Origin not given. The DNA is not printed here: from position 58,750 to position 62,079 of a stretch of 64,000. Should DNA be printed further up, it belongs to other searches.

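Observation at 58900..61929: Single-polypeptide fusion of a Wzy_C (O-antigen ligase/polymerase-like) domain to a GT-C ArnT/PMT-like glycosyltransferase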

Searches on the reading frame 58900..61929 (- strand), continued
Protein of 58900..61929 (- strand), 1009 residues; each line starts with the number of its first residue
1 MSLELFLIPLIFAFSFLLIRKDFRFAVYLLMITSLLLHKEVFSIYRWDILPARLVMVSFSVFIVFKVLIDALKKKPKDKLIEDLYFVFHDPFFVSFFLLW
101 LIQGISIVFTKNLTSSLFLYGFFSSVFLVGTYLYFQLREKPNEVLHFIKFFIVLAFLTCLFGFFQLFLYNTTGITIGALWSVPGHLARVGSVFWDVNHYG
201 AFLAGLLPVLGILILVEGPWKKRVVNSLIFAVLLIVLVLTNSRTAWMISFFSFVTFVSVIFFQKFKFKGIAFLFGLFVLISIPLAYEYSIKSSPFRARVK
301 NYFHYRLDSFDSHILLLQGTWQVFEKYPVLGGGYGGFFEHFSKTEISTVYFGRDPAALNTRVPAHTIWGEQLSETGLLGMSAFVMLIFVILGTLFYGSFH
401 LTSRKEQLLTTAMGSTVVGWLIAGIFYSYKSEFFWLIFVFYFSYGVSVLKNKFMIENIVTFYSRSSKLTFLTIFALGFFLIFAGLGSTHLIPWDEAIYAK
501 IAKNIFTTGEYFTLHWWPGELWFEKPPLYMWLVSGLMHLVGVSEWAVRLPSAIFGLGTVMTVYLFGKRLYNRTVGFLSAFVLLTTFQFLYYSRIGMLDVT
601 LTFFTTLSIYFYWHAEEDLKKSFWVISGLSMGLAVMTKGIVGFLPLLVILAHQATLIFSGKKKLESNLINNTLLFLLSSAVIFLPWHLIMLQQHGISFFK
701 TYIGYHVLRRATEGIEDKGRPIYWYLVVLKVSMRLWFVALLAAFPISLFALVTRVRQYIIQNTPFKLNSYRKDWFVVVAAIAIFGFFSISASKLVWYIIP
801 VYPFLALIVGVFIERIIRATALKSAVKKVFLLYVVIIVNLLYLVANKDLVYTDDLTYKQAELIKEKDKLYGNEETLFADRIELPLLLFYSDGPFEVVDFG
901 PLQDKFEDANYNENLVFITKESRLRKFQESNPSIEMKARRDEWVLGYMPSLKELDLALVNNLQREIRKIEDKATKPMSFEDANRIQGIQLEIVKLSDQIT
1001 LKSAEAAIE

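Call 12: find_encoding_contigs(protein=P0001, flank=10000, max_places=3)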
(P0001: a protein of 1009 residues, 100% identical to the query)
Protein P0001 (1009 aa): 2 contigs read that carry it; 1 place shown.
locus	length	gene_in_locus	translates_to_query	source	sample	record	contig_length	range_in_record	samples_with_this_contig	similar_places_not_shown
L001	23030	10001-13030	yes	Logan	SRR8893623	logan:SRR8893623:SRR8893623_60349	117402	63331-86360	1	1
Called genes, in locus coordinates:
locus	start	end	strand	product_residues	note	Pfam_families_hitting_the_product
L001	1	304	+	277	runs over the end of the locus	PF00535:Glycos_transf_2, PF10111:Glyco_tranf_2_2 (weak), PF13641:Glyco_tranf_2_3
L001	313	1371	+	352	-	PF01073:3Beta_HSD, PF01370:Epimerase, PF02719:Polysacc_synt_2, PF04321:RmlD_sub_bind, PF16363:GDP_Man_Dehyd, PF07993:NAD_binding_4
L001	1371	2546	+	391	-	PF00534:Glycos_transf_1, PF13692:Glyco_trans_1_4, PF26337:Gtf3_C (weak), PF00534:Glycos_transf_1 (weak)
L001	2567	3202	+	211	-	PF01209:Ubie_methyltran (faint), PF13489:Methyltransf_23, PF13847:Methyltransf_31, PF08241:Methyltransf_11, PF08242:Methyltransf_12, PF13649:Methyltransf_25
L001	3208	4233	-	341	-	PF00106:adh_short (faint), PF01073:3Beta_HSD, PF01370:Epimerase, PF02719:Polysacc_synt_2, PF04321:RmlD_sub_bind, PF07993:NAD_binding_4, PF16363:GDP_Man_Dehyd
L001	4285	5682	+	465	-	-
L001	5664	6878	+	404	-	PF00534:Glycos_transf_1, PF13692:Glyco_trans_1_4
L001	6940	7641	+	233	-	-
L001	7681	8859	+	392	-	PF13477:Glyco_trans_4_2 (weak), PF13439:Glyco_transf_4, PF13579:Glyco_trans_4_4, PF20706:GT4-conflict, PF00534:Glycos_transf_1, PF13692:Glyco_trans_1_4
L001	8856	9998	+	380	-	PF00534:Glycos_transf_1, PF13692:Glyco_trans_1_4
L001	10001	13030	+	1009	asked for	PF04932:Wzy_C, PF02366:PMT, PF13231:PMT_2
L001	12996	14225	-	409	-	PF01943:Polysacc_synt, PF03023:MurJ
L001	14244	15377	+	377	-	PF13439:Glyco_transf_4 (weak), PF00534:Glycos_transf_1, PF13692:Glyco_trans_1_4, PF13524:Glyco_trans_1_2 (weak)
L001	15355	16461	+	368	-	PF00534:Glycos_transf_1, PF13692:Glyco_trans_1_4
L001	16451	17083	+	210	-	PF02397:Bac_transf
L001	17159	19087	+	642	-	PF13196:DUF4012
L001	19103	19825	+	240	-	PF11967:RecO_N, PF02565:RecO_C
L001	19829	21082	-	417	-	PF00817:IMS, PF21999:IMS_HHH_1, PF11799:IMS_C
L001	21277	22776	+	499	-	PF28494:GlyRS_ins_1 (faint), PF00587:tRNA-synt_2b (weak), PF03129:HGTP_anticodon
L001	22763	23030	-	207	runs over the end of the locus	PF01209:Ubie_methyltran, PF13489:Methyltransf_23, PF08241:Methyltransf_11, PF13649:Methyltransf_25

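Call 17: search_solved_structures(query=A1, max_evalue=1)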
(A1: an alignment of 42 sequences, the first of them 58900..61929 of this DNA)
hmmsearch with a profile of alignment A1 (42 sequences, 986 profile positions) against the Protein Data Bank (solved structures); distinct sequences matched with E-value up to 1: 1.
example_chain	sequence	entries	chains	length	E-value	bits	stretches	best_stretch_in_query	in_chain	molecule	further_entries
5ezm_A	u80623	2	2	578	7.6e-39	136.6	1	466-797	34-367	4-amino-4-deoxy-L-arabinose transferase or related glycosyltransferases of PMT family | 4-amino-4-deoxy-L-arabinose (L-Ara4N) transferase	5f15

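Call 19: find_related_loci(query=A1, collection=genome_contigs, flank=10000)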
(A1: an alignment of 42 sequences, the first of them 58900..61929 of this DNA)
Query A1 (1009 aa) in genome_contigs; peptide patterns used: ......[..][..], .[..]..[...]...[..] (x = any residue, [..] = any of these).
114 stretches matched a pattern; 96 encode a relative of the query (tblastn E <= 1e-3); the best 80 are kept; 80 distinct loci.
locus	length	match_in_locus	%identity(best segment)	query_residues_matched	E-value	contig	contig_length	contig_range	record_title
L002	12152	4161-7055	50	15-994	0e+0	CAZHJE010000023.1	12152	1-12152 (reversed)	MAG TPA_asm: uncultured Candidatus Saccharibacteria bacterium isolate SRP329715_co1_402 genome assembly, contig: NODE_79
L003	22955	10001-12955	48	3-998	0e+0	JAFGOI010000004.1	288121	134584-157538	MAG: Patescibacteria group bacterium isolate Zod_Metabat.613 k87_2257151, whole genome shotgun sequence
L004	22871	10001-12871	48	4-978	0e+0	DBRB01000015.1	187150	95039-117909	MAG TPA_asm: candidate division WWE3 bacterium UBA1379 UBA1379_contig_1857, whole genome shotgun sequence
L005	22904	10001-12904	48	1-998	0e+0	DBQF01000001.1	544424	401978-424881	MAG TPA_asm: candidate division WWE3 bacterium UBA1401 UBA1401_contig_1134, whole genome shotgun sequence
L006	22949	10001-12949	46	1-970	0e+0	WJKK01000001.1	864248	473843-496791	MAG: candidate division WWE3 bacterium isolate Bin_101 k141_320412, whole genome shotgun sequence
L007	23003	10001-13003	49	1-1002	0e+0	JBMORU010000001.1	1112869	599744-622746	MAG: Patescibacteria group bacterium isolate Betzabe_MAG188 MAG188_1, whole genome shotgun sequence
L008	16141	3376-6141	49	21-955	0e+0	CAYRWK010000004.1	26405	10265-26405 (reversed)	MAG TPA_asm: uncultured Candidatus Saccharibacteria bacterium isolate SRP011637_co1_82 genome assembly, contig: NODE_453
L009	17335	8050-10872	49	1-954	0e+0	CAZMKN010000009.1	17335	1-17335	MAG TPA_asm: uncultured Candidatus Saccharibacteria bacterium isolate SRP191223_co1_110 genome assembly, contig: NODE_32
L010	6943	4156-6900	47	1-933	0e+0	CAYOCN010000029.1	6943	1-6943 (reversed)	MAG TPA_asm: uncultured Candidatus Saccharibacteria bacterium isolate SRP272421_co3_296 genome assembly, contig: NODE_38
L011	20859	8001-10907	46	1-969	0e+0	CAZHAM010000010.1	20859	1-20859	MAG TPA_asm: uncultured Candidatus Saccharibacteria bacterium isolate SRP050083_co7_606 genome assembly, contig: NODE_19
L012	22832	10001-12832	48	1-957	0e+0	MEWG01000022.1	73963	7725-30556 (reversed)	MAG: candidate division WWE3 bacterium RIFOXYD1_FULL_39_9 rifoxyd1_full_scaffold_282, whole genome shotgun sequence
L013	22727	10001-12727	49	38-948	0e+0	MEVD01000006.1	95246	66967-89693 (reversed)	MAG: candidate division WWE3 bacterium RIFCSPHIGHO2_02_FULL_38_14 rifcsphigho2_02_scaffold_1478, whole genome shotgun se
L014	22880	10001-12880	50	1-966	0e+0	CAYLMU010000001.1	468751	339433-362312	MAG TPA_asm: uncultured Candidatus Saccharibacteria bacterium isolate SRP193661_co1_136 genome assembly, contig: NODE_4_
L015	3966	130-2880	49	35-953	0e+0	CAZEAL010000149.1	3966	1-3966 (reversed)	MAG TPA_asm: uncultured Candidatus Saccharibacteria bacterium isolate binchicken_co169_150 genome assembly, contig: k99_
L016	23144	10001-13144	44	1-1001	0e+0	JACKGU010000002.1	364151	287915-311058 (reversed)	MAG: Candidatus Nomurabacteria bacterium isolate HK-STAS-PATE-46 HK-STAS-PATE-46_2, whole genome shotgun sequence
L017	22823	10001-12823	47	3-955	0e+0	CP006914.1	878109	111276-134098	Candidate division WWE3 bacterium RAAC2_WWE3_1 chromosome, complete genome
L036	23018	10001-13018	43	3-1008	0e+0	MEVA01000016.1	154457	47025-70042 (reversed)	MAG: candidate division WWE3 bacterium RIFCSPHIGHO2_01_FULL_42_13 rifcsphigho2_01_scaffold_797, whole genome shotgun seq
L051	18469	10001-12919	46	21-1008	0e+0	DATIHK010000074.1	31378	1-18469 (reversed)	MAG TPA_asm: Candidatus Saccharimonadales bacterium isolate SMAG_U15636 k141_465129, whole genome shotgun sequence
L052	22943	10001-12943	41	18-1009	0e+0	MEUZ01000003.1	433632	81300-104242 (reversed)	MAG: candidate division WWE3 bacterium RIFCSPHIGHO2_01_FULL_40_23 rifcsphigho2_01_scaffold_40, whole genome shotgun sequ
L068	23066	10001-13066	40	4-1008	0e+0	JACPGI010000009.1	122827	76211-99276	MAG: candidate division WWE3 bacterium isolate NC_groundwater_383_Ag_B-0.1um_36_13 GD18-4_B1_scaffold_1349017, whole gen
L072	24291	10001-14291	32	2-1000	1e-152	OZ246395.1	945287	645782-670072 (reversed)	MAG: uncultured Candidatus Saccharibacteria bacterium isolate SRP292972_co1_112 genome assembly, chromosome: 1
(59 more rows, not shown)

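Call 28: search_solved_structures(query=window:58900-61929:-, max_evalue=10, show_alignments=2)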
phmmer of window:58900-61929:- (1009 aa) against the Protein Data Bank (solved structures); distinct sequences matched with E-value up to 10: 1.
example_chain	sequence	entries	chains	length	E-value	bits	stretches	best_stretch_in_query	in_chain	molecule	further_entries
5ezm_A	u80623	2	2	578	8.8e-23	83.6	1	474-818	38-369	4-amino-4-deoxy-L-arabinose transferase or related glycosyltransferases of PMT family | 4-amino-4-deoxy-L-arabinose (L-Ara4N) transferase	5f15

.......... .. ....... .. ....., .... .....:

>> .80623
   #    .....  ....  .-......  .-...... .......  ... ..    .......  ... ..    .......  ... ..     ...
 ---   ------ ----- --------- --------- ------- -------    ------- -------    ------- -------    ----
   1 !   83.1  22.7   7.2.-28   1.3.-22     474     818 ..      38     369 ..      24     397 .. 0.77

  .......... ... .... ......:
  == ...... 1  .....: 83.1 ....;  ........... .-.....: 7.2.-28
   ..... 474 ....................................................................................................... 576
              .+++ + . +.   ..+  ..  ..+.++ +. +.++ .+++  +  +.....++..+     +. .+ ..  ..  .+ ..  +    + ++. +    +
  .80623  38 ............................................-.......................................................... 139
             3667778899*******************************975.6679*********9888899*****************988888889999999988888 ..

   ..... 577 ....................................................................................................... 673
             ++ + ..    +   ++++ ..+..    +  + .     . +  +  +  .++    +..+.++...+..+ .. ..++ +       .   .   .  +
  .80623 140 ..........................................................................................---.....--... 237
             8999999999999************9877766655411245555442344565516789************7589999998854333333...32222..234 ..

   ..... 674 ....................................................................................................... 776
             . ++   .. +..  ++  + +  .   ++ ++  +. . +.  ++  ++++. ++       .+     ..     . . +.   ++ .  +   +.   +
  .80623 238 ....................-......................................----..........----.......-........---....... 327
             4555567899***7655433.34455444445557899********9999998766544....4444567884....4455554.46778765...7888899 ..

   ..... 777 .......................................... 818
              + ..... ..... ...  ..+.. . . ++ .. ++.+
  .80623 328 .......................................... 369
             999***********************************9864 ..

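Call 35: predict_structure(alignment_id=A1)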
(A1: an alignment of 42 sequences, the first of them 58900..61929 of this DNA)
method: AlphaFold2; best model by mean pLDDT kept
length: 1009 residues; sequences in the alignment: 42
mean_pLDDT: 87.8   pTM: 0.85
mean pLDDT of the five models: 87.8, 87.8, 86.1, 85.2, 85.0
residues with pLDDT >= 90: 542; 70-90: 388; 50-70: 78; < 50: 1
segments of 3 or more residues with pLDDT < 50: none
pLDDT, mean of each block of 10 residues (from residue 1): 78 92 93 80 69 91 88 74 86 95 93 86 94 94 96 93 85 74 67 71 93 91 94 90 85 93 86 86 87 81 61 82 91 87 87 65 71 93 95 95 94 95 82 91 96 90 88 95 89 90 93 87 91 94 94 98 96 96 96 93 97 91 96 95 94 89 87 95 94 90 75 60 88 94 87 77 71 92 88 75 97 91 89 94 90 87 92 90 91 86 84 91 90 91 93 89 89 75 89 90 83
secondary structure, 60 per line:
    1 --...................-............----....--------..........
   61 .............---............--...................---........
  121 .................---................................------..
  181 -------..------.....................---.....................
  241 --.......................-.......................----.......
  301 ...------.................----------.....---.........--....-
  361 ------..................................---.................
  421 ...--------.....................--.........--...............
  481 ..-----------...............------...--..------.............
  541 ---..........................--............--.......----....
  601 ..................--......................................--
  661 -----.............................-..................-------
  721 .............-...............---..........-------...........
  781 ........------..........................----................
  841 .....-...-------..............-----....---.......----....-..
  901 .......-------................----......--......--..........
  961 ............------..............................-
elements in order (helices of 4 or more, strands of 3 or more residues): H3-21 H23-34 H39-42 H51-73 H77-88 H91-109 H113-137 H141-172 H196-216 H220-240 H243-265 H267-289 H294-303 H310-326 H337-341 H345-353 H356-359 H367-400 H404-423 H432-452 H455-463 H466-482 H494-508 E515-517 H528-540 H544-569 H572-583 H586-592 H597-618 H621-658 H666-694 H696-713 H721-733 H735-749 H753-762 H770-788 H795-820 H825-845 H857-870 E876-879 H883-889 E894-897 H899-907 E915-920 H921-930 E935-940 E943-948 H951-972 H979-1008
